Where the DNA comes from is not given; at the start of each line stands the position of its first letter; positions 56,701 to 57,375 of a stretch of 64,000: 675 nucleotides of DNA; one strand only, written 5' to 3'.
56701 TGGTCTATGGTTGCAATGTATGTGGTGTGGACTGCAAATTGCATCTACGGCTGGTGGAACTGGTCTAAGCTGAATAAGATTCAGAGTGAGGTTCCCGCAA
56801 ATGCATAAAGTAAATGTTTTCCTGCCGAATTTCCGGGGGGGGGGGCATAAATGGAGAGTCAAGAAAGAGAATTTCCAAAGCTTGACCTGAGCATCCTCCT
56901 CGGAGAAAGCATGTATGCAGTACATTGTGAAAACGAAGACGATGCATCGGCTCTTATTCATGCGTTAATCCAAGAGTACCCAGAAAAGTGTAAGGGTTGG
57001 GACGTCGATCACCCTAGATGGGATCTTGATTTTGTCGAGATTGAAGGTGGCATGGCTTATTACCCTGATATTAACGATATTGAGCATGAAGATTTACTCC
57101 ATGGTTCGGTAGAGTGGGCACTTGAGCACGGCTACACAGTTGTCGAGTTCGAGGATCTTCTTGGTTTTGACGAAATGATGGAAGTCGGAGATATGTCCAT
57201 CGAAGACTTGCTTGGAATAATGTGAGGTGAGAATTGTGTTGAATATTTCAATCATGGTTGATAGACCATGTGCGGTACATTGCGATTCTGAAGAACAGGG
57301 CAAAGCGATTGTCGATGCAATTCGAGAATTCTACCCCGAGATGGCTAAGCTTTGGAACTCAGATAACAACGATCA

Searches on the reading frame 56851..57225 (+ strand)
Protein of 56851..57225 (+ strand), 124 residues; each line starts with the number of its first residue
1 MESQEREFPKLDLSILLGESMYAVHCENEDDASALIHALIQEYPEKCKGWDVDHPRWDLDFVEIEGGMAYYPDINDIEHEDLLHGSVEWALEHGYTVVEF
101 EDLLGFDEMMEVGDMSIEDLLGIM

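Call 6: search_protein_families(library=pfam, proteins=[window:56851-57225:+], max_evalue=0.01)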
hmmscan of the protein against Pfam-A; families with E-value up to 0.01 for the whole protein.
window:56851-57225:+ (124 aa): 0 families

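Call 7: find_related_loci(query=window:56851-57222:+, collection=viral_contigs, flank=5000)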
Query window:56851-57222:+ (124 aa) in viral_contigs; peptide patterns used: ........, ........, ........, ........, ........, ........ (x = any residue, [..] = any of these).
8 stretches matched a pattern; 1 encode a relative of the query (tblastn E <= 1e-3); 1 distinct loci.
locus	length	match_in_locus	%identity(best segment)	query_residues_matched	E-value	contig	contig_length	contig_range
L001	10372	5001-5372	100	1-124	2e-81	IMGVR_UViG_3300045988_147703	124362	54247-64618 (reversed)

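Call 8: find_homologous_proteins(query=window:56851-57222:+)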
Query window:56851-57222:+ (124 aa): 4 proteins with E <= 0.001 among 21 candidates.
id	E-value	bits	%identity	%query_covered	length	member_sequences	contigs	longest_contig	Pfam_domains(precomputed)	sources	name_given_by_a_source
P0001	4.4e-76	271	98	100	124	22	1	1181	-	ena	-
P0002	1.1e-65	238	85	100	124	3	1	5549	-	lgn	-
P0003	2.5e-59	217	77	100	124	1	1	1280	-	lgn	-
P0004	2.4e-48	182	62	100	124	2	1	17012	-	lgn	-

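Call 10: find_encoding_contigs(protein=P0001, flank=10000, max_places=10)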
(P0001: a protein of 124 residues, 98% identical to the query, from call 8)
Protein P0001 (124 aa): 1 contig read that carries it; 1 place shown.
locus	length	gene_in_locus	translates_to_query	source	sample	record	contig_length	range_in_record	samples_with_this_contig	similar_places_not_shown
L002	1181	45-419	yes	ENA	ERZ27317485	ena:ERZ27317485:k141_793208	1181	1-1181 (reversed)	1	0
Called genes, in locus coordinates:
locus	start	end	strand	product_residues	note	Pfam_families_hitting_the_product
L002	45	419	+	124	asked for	-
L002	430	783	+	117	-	-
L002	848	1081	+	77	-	-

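Call 11: find_encoding_contigs(protein=P0002, flank=10000, max_places=10)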
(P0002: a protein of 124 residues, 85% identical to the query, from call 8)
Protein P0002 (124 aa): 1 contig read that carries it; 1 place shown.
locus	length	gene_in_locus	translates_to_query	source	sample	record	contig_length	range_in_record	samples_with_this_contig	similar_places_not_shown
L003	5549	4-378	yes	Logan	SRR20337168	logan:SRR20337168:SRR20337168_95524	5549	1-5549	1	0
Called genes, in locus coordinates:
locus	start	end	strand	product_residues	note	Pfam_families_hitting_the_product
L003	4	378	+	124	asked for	-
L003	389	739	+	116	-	-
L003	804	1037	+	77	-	-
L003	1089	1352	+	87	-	-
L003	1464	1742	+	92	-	-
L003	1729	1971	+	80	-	-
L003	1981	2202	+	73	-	-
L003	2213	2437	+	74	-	-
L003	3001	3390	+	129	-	-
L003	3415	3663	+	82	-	-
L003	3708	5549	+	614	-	?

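Call 12: find_encoding_contigs(protein=P0003, flank=10000, max_places=10)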
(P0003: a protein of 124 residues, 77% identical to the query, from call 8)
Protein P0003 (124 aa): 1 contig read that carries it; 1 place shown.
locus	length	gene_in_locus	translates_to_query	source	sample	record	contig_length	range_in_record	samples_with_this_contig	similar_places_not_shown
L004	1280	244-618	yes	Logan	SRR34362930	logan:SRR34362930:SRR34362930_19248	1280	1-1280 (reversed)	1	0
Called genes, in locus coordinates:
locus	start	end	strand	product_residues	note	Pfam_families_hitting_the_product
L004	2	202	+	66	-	?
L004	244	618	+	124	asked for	-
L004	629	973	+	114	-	-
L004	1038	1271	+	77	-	-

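Call 13: find_encoding_contigs(protein=P0004, flank=10000, max_places=10)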
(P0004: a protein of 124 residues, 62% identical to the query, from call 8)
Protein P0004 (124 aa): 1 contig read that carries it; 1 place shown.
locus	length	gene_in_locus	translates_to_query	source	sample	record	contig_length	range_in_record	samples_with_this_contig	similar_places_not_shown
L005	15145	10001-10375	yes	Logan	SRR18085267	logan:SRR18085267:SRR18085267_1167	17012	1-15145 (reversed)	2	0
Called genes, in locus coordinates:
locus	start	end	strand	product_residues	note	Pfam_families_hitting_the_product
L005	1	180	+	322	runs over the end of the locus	-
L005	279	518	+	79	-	-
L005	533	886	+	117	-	-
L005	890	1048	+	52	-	-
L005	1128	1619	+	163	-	-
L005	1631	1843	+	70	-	-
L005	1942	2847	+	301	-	PF22822:MrpR_N_CB (weak)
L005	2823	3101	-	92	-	-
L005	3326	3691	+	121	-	-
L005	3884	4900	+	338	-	PF00044:Gp_dh_N, PF02800:Gp_dh_C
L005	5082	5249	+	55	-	-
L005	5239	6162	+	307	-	PF01145:Band_7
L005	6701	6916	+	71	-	-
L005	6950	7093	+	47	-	-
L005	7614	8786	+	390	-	PF01467:CTP_transf_like, PF13521:AAA_28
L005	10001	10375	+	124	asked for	-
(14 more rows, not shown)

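Call 21: find_related_loci(query=A1, collection=metagenome_contigs, flank=3000)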
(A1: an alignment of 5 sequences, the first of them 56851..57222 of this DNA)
Query A1 (124 aa) in metagenome_contigs; peptide patterns used: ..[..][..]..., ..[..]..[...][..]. (x = any residue, [..] = any of these).
224 stretches matched a pattern; 1 encode a relative of the query (tblastn E <= 1e-3); 1 distinct loci.
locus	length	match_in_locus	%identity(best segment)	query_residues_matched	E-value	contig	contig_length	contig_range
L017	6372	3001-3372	100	1-124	1e-81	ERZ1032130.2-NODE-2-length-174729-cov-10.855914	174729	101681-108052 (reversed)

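Call 22: find_related_loci(query=A1, collection=genome_contigs, flank=5000)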
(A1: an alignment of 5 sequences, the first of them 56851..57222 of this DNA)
Query A1 (124 aa) in genome_contigs; peptide patterns used: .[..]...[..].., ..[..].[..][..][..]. (x = any residue, [..] = any of these).
41 stretches matched a pattern, but none encodes a relative of the query by tblastn (E <= 1e-3).

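Call 23: find_related_loci(query=A1, collection=viral_contigs, flank=3000)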
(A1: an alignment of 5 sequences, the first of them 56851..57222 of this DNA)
Query A1 (124 aa) in viral_contigs; peptide patterns used: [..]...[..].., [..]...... (x = any residue, [..] = any of these).
55 stretches matched a pattern; 1 encode a relative of the query (tblastn E <= 1e-3); 1 distinct loci.
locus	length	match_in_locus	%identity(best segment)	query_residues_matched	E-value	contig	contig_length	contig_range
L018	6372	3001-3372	100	1-124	1e-81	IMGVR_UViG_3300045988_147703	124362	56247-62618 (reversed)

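Call 32: find_encoding_contigs(protein=window:56851-57225:+, flank=3000, max_places=10)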
Protein window:56851-57225:+ (124 aa): 24 contigs read that carry it; 9 places shown.
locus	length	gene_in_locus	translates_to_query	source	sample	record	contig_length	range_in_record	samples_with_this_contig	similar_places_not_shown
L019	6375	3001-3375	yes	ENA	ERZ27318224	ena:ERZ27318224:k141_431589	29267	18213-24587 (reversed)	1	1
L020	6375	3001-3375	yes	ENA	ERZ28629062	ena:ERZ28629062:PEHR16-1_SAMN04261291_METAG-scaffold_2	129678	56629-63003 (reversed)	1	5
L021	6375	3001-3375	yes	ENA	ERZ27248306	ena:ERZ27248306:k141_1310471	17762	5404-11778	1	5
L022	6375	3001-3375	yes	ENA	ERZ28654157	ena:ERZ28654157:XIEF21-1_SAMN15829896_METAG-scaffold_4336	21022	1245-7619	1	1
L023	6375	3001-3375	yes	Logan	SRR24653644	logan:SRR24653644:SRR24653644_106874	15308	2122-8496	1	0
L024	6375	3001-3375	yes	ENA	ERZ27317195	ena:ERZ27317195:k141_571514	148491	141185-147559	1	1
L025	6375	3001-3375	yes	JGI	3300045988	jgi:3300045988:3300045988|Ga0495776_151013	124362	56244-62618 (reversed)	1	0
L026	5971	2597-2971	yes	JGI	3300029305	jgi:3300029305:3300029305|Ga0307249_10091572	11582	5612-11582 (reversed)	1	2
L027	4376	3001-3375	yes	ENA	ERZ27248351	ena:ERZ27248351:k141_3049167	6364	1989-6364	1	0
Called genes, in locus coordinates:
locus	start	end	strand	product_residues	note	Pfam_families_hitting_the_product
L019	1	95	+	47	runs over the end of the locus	-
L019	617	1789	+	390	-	PF01467:CTP_transf_like, PF13521:AAA_28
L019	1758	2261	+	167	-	PF13671:AAA_33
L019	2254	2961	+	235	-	PF04973:NMN_transporter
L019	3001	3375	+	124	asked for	-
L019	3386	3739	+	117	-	-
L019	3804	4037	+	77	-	-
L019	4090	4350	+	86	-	PF20037:DUF6440 (faint)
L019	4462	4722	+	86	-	-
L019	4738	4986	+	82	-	-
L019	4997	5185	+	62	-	-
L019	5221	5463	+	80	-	-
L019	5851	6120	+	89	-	-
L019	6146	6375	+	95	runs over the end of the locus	-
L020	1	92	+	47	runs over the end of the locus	-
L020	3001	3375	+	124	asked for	-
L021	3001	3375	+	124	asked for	-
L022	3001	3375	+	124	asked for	-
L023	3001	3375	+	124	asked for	-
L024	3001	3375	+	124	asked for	-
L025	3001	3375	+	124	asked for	-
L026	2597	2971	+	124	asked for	-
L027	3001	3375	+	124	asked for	-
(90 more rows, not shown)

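Call 39: search_protein_families(library=phrogs, proteins=[window:56851-57225:+], max_evalue=0.01)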
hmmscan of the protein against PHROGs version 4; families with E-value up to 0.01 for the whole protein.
window:56851-57225:+ (124 aa): 0 families

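Call 41: search_solved_structures(query=A1, max_evalue=10)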
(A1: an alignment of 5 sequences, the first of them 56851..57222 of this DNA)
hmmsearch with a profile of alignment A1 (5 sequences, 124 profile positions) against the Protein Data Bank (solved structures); distinct sequences matched with E-value up to 10: 0.

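Call 53: predict_structure(alignment_id=A3)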
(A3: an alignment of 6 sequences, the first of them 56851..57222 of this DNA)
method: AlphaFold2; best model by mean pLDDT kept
length: 124 residues; sequences in the alignment: 6
mean_pLDDT: 59.4   pTM: 0.53
mean pLDDT of the five models: 59.4, 56.6, 48.2, 46.1, 45.0
residues with pLDDT >= 90: 0; 70-90: 34; 50-70: 56; < 50: 34
segments of 3 or more residues with pLDDT < 50: 1-12, 59-66, 106-115
pLDDT, mean of each block of 10 residues (from residue 1): 37 54 69 77 74 58 49 54 70 74 51 50 49
secondary structure, 60 per line:
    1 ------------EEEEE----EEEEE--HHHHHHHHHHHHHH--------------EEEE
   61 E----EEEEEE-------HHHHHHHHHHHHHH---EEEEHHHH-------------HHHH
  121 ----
elements in order: E13-17 E22-26 H29-42 E57-61 E66-71 H79-92 E96-99 H100-103 H117-120

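Call 54: search_protein_representatives(alignment_id=A3)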
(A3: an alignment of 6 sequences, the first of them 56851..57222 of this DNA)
Query: 6 sequences, 124 profile positions. Proteins with E-value up to 0.001 (for the whole library): 214; up to 1e-10: 50; up to 1e-30: 1. The best 150 are listed.
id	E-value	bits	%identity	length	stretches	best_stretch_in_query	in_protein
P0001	1.2e-66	238.9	-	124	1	1-124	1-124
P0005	1.1e-26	109.8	-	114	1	11-123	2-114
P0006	3.7e-26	108.1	-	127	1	6-122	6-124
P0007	6.0e-24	100.9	-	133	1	1-122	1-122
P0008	2.4e-23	99.0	-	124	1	1-123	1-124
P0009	1.2e-22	96.7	-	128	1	16-122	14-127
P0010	4.9e-21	91.5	-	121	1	8-123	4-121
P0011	1.3e-20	90.2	-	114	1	1-121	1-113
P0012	1.9e-20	89.6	-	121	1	8-121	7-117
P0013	5.2e-20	88.2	-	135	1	11-120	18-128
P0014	5.6e-18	81.7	-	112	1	11-113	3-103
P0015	1.5e-17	80.3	-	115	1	8-121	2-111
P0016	3.1e-17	79.3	-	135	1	10-122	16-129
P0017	3.2e-17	79.2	-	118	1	1-120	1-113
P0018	2.1e-16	76.5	-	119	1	4-121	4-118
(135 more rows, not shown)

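Call 57: search_protein_families(library=pfam, alignment_id=A4, max_evalue=0.01)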
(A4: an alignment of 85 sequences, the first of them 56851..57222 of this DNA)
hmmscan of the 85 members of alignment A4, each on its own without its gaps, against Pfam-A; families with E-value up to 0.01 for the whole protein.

A. member 1, window:56851-57222:+ (124 aa): 0 families

B. families by the number of members that match (of 85 scanned): 3 families
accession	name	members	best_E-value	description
PF18330.7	Lig_C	1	0.0018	Ligase Pab1020 C-terminal region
PF19064.5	DUF5760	1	0.0046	Family of unknown function (DUF5760)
PF22319.1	DUF6972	1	0.0063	Domain of unknown function (DUF6972)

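Call 58: find_encoding_contigs(protein=P0006, flank=3000, max_places=4)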
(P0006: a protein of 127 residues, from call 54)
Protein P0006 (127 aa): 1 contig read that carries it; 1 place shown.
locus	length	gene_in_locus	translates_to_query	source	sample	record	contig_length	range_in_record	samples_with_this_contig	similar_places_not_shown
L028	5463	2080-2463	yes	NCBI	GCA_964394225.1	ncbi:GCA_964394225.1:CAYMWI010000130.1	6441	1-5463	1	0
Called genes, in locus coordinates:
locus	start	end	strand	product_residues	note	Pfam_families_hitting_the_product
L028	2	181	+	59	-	?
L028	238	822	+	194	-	PF00293:NUDIX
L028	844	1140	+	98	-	-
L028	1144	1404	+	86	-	PF20037:DUF6440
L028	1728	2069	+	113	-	-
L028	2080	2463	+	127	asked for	-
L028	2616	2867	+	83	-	-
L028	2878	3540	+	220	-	-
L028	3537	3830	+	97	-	-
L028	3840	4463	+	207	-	-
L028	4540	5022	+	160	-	-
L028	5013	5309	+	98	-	-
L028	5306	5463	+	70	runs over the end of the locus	-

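Call 59: find_encoding_contigs(protein=P0008, flank=3000, max_places=4)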
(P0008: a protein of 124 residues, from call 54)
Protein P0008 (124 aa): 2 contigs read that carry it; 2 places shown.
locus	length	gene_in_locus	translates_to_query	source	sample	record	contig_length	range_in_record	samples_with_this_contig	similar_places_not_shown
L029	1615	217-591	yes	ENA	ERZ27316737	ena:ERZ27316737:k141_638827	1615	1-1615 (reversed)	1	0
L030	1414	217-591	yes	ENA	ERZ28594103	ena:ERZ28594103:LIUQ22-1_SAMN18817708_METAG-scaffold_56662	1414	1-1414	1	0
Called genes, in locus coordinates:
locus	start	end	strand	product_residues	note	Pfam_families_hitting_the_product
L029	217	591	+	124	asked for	-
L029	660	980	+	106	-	-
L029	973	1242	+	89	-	-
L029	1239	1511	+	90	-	-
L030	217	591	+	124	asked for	-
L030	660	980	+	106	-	-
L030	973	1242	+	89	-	-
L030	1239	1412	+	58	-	?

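Call 64: predict_structure(alignment_id=A4)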
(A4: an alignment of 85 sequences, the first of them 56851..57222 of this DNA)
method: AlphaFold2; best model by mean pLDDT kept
length: 124 residues; sequences in the alignment: 85
mean_pLDDT: 80.0   pTM: 0.67
mean pLDDT of the five models: 80.0, 77.8, 76.7, 73.6, 73.0
residues with pLDDT >= 90: 41; 70-90: 57; 50-70: 8; < 50: 18
segments of 3 or more residues with pLDDT < 50: 1-3, 108-116, 118-122
pLDDT, mean of each block of 10 residues (from residue 1): 63 86 92 91 88 87 86 84 91 92 67 47 46
secondary structure, 60 per line:
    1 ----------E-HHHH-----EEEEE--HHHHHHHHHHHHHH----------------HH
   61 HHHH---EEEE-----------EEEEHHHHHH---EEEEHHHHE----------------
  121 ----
elements in order: H13-16 E22-26 H29-42 H59-64 E68-71 E83-86 H87-92 E96-99 H100-103

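Call 68: fold_search(model_id=the predicted structure, library=viral)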
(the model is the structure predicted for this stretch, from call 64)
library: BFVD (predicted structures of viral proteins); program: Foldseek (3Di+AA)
matches with E <= 10: 58; with E <= 0.001: 0
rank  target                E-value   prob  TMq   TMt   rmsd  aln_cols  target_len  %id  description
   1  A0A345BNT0            1.3e-03  1.00  0.50  0.27   3.7       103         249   26  (no name in the UniProt tables at hand)
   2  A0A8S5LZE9            3.4e-03  1.00  0.49  0.32   7.7       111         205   23  DUF551 domain-containing protein [Siphoviridae sp. ctuvC1]
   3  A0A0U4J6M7            1.2e-01  0.72  0.37  0.23   4.4        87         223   21  (no name in the UniProt tables at hand)
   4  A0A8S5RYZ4            1.7e-01  0.95  0.48  0.44   3.0        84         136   13  Uncharacterized protein [Myoviridae sp. ctNQV2]
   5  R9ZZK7                2.6e-01  0.72  0.37  0.52   4.6        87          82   22  Uncharacterized protein [Cellulophaga phage phi46:3]
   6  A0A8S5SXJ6            3.8e-01  0.51  0.33  0.42   5.0        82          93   16  Uncharacterized protein [Podoviridae sp. ctUm43]
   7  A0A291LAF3            3.8e-01  0.21  0.29  0.15  15.5       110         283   10  Uncharacterized protein [Escherichia phage vB_EcoM_PHB05]
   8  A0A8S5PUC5            4.5e-01  0.33  0.38  0.29   8.8       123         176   12  Uncharacterized protein [Siphoviridae sp. ctGuJ10]
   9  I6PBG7                5.8e-01  0.21  0.35  0.27  11.1       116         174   17  (no name in the UniProt tables at hand)
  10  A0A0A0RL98            7.9e-01  0.25  0.37  0.39   4.8       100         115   12  (no name in the UniProt tables at hand)
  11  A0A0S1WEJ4            7.9e-01  0.23  0.32  0.21   6.3        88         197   15  (no name in the UniProt tables at hand)
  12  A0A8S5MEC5            8.4e-01  0.28  0.37  0.23   5.6       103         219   12  Uncharacterized protein [Siphoviridae sp. ctS1E53]
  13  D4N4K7                1.1e+00  0.44  0.37  0.53   4.5        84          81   11  Uncharacterized protein [Leuconostoc phage 1-A4]
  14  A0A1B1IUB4            1.2e+00  0.33  0.36  0.30   4.7        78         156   13  (no name in the UniProt tables at hand)
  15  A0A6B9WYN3            1.2e+00  0.16  0.37  0.17  13.4       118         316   14  (no name in the UniProt tables at hand)
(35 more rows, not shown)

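Call 83: search_dna_similar(query=window:56851-57222:+, collection=phages, mode=protein, max_evalue=0.001, max_rows=15)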
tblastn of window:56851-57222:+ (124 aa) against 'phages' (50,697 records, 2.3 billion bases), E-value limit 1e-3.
No match.

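Call 91: list_cluster_members(proteins=[window:56851-57222:+])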
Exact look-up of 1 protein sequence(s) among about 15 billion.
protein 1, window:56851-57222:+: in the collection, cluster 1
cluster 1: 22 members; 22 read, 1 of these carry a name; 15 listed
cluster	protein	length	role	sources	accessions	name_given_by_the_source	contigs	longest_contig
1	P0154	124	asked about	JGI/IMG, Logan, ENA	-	hypothetical protein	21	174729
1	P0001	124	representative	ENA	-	-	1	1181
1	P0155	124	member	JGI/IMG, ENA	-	-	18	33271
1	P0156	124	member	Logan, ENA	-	-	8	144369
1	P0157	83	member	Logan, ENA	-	-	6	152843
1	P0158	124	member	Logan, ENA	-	-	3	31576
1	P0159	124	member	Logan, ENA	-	-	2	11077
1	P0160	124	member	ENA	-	-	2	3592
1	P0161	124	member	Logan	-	-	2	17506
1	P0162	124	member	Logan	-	-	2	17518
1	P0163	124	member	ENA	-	-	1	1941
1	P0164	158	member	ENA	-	-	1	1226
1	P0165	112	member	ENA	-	-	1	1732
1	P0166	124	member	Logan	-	-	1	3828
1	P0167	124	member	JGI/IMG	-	-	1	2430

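Call 93: find_encoding_contigs(protein=P0156, flank=1500, max_places=10)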
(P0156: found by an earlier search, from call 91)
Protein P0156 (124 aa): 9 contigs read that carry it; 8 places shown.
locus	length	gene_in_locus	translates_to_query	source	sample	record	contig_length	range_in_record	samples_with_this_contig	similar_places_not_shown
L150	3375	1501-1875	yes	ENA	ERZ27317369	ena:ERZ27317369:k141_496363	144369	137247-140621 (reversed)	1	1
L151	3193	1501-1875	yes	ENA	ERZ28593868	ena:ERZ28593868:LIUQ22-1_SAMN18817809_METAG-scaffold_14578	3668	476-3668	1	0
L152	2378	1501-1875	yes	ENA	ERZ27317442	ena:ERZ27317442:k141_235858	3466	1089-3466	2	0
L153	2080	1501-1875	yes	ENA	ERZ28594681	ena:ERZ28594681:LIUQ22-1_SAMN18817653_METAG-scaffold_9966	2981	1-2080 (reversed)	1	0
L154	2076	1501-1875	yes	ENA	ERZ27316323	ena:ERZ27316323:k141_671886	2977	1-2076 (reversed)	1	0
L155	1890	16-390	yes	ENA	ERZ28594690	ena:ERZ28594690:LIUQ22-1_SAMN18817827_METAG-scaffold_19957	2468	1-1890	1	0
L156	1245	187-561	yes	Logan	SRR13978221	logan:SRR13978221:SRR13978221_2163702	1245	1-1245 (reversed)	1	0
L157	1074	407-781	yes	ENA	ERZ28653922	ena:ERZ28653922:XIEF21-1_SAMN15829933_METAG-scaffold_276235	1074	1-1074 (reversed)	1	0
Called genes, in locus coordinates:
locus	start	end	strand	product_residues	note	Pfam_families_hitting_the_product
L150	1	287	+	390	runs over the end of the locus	PF01467:CTP_transf_like, PF13521:AAA_28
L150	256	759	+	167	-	PF13671:AAA_33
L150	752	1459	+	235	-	PF04973:NMN_transporter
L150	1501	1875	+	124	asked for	-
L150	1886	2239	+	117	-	-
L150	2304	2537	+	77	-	-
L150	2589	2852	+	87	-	-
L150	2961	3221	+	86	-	-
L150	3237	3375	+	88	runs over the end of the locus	-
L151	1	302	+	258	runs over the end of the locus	?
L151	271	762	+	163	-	-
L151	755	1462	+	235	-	PF04973:NMN_transporter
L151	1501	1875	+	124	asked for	-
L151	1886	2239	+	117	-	-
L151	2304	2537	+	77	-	-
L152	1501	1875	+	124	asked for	-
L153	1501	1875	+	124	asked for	-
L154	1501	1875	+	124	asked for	-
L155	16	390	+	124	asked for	-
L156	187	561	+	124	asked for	-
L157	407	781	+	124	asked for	-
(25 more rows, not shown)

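Call 94: find_encoding_contigs(protein=P0155, flank=1500, max_places=10)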
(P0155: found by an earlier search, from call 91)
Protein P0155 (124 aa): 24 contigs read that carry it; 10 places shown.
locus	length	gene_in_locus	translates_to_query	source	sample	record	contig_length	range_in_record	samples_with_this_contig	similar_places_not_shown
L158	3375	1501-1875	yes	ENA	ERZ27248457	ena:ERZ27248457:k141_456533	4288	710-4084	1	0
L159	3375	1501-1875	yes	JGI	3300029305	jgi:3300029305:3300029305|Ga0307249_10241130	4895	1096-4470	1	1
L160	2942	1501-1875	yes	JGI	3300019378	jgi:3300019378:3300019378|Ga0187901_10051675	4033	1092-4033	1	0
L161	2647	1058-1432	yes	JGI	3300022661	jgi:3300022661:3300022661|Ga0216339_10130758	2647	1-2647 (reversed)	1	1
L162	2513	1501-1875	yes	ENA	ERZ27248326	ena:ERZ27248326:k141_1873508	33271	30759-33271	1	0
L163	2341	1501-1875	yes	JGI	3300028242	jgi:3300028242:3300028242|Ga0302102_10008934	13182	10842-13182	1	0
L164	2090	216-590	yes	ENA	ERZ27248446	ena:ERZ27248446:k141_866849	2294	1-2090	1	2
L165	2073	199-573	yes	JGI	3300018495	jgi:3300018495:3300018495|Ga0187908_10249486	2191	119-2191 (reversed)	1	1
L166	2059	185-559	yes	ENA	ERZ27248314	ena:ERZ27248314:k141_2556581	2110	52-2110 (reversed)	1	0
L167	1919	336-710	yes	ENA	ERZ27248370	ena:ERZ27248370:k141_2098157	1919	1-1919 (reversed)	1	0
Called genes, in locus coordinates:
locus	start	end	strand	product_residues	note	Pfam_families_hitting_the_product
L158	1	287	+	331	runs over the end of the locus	?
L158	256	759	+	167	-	PF13671:AAA_33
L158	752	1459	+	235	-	PF04973:NMN_transporter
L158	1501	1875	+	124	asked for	-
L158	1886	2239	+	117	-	-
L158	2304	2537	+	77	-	-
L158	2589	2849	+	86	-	PF20037:DUF6440 (faint)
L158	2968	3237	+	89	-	-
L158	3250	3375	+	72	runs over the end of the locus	-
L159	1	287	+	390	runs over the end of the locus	PF01467:CTP_transf_like, PF13521:AAA_28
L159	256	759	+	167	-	PF13671:AAA_33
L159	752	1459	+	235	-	PF04973:NMN_transporter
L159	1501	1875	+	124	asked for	-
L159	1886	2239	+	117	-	-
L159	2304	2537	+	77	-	-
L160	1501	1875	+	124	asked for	-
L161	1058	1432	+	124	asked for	-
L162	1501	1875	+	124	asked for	-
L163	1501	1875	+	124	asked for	-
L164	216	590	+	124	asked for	-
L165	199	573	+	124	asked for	-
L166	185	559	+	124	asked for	-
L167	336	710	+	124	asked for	-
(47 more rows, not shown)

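Call 95: find_encoding_contigs(protein=P0158, flank=1500, max_places=10)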
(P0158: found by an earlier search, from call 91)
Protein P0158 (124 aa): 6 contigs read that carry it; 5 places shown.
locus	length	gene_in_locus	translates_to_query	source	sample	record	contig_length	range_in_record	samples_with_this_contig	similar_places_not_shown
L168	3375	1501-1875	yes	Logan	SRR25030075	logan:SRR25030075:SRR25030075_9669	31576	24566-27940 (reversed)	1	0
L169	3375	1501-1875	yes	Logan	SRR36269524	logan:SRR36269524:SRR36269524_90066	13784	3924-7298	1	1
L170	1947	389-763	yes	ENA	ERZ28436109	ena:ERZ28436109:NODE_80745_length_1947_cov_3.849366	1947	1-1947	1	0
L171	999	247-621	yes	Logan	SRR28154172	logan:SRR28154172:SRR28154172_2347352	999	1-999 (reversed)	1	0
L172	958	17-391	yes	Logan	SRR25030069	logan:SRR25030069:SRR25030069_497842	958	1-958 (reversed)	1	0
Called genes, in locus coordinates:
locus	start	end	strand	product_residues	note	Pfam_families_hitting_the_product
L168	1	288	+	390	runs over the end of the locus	PF01467:CTP_transf_like, PF13521:AAA_28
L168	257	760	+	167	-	PF13671:AAA_33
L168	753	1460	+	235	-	PF04973:NMN_transporter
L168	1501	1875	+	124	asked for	-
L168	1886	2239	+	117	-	-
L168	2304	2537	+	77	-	-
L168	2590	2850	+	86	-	-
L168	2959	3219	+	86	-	-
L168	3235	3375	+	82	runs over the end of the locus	-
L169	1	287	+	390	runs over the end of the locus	PF01467:CTP_transf_like (weak), PF13521:AAA_28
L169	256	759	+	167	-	PF13671:AAA_33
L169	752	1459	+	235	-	PF04973:NMN_transporter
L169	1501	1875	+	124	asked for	-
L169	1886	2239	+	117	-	-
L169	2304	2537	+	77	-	-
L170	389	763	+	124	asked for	-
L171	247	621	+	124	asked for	-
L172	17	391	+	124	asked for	-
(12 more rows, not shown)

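Call 98: find_encoding_contigs(protein=P0157, flank=1500, max_places=10)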
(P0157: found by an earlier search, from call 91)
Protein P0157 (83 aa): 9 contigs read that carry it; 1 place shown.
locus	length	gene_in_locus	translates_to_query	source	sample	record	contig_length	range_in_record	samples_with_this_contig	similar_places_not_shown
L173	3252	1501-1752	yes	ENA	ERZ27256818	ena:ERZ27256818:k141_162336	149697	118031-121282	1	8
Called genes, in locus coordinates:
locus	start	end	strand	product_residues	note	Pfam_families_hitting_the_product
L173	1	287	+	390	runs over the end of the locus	PF01467:CTP_transf_like, PF13521:AAA_28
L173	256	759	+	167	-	PF13671:AAA_33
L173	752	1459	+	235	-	PF04973:NMN_transporter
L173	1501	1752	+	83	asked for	-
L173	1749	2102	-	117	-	-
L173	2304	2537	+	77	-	-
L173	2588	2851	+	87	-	-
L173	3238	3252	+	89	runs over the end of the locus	-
